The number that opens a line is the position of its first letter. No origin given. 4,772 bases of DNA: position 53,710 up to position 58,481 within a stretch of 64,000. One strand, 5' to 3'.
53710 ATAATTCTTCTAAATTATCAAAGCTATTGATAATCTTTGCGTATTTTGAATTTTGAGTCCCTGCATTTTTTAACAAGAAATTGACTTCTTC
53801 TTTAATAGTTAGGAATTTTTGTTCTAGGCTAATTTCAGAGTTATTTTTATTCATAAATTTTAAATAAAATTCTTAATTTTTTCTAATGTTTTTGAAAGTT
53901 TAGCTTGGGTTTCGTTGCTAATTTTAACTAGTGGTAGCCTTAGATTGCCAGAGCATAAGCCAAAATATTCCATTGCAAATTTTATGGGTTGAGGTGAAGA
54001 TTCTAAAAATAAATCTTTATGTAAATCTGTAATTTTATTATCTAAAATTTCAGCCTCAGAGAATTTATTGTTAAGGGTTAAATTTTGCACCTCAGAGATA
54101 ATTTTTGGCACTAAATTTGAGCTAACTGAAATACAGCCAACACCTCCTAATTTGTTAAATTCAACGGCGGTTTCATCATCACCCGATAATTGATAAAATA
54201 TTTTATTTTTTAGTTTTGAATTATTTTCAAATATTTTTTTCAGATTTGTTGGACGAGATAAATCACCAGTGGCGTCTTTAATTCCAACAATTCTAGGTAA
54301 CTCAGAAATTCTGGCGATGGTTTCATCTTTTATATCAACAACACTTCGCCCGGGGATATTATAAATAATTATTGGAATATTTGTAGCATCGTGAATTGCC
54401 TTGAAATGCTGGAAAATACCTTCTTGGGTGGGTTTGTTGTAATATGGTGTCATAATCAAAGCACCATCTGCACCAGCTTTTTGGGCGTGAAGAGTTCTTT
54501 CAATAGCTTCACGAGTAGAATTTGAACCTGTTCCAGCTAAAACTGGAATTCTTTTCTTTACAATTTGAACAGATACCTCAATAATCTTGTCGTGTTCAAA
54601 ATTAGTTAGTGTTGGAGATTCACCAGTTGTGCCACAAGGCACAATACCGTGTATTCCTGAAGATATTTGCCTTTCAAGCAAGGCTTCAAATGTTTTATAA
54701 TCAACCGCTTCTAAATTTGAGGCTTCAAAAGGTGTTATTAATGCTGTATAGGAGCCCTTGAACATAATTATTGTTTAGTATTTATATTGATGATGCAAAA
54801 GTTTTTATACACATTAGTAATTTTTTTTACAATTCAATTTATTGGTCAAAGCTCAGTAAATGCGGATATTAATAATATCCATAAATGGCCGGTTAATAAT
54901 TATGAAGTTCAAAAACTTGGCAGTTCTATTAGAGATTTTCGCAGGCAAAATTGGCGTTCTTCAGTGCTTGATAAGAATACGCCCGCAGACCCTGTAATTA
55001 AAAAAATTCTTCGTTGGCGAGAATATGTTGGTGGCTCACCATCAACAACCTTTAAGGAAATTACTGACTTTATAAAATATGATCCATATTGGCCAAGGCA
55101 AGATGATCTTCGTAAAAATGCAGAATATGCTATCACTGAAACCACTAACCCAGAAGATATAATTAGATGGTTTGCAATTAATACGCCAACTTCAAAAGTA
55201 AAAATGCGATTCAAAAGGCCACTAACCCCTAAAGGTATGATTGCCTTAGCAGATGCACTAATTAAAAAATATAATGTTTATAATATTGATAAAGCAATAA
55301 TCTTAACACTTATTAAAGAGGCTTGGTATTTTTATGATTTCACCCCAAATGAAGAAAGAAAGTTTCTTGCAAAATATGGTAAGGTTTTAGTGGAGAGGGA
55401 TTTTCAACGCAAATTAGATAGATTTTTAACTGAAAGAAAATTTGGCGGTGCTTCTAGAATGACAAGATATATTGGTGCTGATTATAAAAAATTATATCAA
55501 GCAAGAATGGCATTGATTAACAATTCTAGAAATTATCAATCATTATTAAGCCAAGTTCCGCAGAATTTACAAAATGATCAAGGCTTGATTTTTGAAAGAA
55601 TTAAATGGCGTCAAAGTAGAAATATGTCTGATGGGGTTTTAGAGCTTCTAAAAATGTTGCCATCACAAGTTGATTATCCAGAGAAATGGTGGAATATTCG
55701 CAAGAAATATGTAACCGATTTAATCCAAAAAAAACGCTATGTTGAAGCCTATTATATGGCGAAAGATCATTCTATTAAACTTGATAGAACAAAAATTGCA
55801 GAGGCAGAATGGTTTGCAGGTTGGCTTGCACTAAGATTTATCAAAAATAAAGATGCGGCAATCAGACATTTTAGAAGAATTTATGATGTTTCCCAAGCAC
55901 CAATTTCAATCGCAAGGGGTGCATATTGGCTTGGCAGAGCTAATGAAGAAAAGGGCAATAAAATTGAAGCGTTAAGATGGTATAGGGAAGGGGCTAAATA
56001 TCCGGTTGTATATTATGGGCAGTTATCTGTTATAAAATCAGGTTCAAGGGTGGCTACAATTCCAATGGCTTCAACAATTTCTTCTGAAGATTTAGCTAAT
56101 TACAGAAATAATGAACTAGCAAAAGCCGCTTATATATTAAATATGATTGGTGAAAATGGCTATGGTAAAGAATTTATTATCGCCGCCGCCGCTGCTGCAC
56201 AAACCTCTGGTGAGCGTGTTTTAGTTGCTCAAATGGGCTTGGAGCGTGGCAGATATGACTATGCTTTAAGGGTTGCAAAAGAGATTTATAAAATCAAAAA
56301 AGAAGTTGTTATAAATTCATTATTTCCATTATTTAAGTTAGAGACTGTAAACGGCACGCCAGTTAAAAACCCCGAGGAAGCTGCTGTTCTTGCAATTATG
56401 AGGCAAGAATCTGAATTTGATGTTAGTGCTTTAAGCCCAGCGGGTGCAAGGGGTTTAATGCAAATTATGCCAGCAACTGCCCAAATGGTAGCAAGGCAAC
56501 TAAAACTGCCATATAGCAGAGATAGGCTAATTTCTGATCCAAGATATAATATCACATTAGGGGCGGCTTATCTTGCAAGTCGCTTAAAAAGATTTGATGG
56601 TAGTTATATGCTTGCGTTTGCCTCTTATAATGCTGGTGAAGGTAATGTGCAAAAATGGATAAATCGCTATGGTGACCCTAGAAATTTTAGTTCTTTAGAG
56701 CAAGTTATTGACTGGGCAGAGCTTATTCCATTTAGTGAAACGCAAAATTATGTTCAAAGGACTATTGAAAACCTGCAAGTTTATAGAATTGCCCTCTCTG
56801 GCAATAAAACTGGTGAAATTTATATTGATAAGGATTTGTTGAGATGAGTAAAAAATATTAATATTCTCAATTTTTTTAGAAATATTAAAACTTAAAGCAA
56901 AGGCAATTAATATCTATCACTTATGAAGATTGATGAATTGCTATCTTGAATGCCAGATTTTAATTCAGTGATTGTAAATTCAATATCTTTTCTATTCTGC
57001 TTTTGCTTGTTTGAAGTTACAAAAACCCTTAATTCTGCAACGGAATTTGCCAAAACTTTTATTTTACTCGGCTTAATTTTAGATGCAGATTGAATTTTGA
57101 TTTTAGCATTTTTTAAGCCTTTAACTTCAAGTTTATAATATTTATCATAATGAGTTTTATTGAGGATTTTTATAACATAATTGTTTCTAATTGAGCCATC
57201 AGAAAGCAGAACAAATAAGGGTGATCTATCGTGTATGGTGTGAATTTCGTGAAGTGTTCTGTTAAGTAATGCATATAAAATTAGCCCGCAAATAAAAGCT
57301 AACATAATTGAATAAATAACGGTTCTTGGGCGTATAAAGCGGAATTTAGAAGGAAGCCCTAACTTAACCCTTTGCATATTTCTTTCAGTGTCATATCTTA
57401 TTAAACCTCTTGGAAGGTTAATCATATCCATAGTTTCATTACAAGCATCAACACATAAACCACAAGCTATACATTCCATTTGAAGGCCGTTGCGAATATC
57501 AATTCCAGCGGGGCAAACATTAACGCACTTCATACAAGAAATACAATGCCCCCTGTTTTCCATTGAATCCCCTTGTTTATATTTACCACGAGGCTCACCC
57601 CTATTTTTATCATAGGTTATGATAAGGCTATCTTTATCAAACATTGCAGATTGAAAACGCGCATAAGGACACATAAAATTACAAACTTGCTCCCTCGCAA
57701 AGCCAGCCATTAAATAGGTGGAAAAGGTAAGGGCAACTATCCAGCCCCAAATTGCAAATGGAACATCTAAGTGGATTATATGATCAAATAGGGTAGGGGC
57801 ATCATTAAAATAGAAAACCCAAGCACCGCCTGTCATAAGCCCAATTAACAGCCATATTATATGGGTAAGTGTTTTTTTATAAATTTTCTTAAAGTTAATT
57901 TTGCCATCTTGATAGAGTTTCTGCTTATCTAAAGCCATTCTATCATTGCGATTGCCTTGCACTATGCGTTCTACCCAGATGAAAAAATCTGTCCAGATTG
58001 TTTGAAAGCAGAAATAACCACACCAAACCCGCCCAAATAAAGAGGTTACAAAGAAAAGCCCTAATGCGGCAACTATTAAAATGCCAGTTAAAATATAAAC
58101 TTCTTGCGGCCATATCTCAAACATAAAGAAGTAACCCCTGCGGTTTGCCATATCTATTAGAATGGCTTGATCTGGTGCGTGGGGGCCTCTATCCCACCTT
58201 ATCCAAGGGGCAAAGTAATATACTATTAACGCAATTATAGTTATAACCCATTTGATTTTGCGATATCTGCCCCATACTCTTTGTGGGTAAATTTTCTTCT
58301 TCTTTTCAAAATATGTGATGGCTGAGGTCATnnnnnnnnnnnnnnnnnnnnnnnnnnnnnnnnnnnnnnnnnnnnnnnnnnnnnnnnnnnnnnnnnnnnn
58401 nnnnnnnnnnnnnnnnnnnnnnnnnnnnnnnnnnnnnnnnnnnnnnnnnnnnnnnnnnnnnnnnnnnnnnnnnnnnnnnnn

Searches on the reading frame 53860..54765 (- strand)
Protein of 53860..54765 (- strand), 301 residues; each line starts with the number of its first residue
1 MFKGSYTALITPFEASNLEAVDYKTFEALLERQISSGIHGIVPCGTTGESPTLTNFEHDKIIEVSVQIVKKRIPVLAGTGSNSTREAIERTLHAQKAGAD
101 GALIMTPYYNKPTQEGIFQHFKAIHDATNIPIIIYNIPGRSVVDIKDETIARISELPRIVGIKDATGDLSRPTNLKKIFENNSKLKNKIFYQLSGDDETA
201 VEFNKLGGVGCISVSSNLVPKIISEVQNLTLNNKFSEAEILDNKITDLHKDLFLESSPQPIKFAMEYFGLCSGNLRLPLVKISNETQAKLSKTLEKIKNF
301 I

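Call 57: search_protein_families(library=pfam, proteins=[window:53860-54765:-], max_evalue=0.00001)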
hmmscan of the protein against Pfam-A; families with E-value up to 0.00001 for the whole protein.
window:53860-54765:- (301 aa): 1 family
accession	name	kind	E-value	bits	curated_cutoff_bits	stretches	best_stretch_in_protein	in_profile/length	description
PF00701.28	DHDPS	-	1.1e-85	287.3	22.1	1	2-296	2-288/289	Dihydrodipicolinate synthetase family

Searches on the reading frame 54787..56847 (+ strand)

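Call 57: search_protein_families(library=pfam, proteins=[window:54787-56847:+], max_evalue=0.00001)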
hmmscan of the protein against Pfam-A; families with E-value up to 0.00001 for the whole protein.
window:54787-56847:+ (686 aa): 1 family
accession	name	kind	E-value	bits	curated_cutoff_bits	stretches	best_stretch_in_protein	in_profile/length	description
PF01464.25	SLT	-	4.4e-29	100.9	21.3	1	530-630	13-110/117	Transglycosylase SLT domain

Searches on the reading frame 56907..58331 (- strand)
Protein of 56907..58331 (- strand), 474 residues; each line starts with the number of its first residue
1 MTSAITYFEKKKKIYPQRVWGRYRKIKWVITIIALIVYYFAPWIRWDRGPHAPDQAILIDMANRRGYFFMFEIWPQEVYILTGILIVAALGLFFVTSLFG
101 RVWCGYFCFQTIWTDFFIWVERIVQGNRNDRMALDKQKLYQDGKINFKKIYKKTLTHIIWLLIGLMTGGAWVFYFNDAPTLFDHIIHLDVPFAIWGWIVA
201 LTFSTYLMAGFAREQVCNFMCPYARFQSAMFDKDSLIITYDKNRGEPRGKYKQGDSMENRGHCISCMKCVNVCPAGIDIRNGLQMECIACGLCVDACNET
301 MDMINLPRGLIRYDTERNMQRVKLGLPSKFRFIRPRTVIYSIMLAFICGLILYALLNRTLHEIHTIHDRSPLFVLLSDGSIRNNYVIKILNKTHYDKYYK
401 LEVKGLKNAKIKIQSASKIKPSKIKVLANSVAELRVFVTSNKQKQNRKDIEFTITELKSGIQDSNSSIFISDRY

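Call 57: search_protein_families(library=pfam, proteins=[window:56907-58331:-], max_evalue=0.00001)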
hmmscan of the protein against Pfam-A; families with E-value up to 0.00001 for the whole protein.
window:56907-58331:- (474 aa): 8 families
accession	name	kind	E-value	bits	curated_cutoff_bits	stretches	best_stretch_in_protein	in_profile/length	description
PF13746.11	Fer4_18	-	4.2e-39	133.7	27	1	212-315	1-113/114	4Fe-4S dicluster domain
PF11614.14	FixG_C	-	4e-25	88.7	25.6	1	352-471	2-118/119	IG-like fold at C-terminal of FixG, putative oxidoreductase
PF12838.12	Fer4_7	-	2e-08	35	27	0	217-277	8-52/52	4Fe-4S dicluster domain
PF13183.11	Fer4_8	-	3.3e-07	31.2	27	0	216-277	10-68/68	4Fe-4S dicluster domain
PF13484.11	Fer4_16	-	5e-06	27.6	30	0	217-275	8-65/66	4Fe-4S double cluster binding domain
PF12800.12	Fer4_4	-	5.3e-06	26.8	24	0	262-276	3-17/17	4Fe-4S binding domain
PF13187.11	Fer4_9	-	6.1e-06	26.6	27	0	262-300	1-50/52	4Fe-4S dicluster domain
PF12801.12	Fer4_5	-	7.8e-06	26.2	22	1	84-122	4-43/48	4Fe-4S binding domain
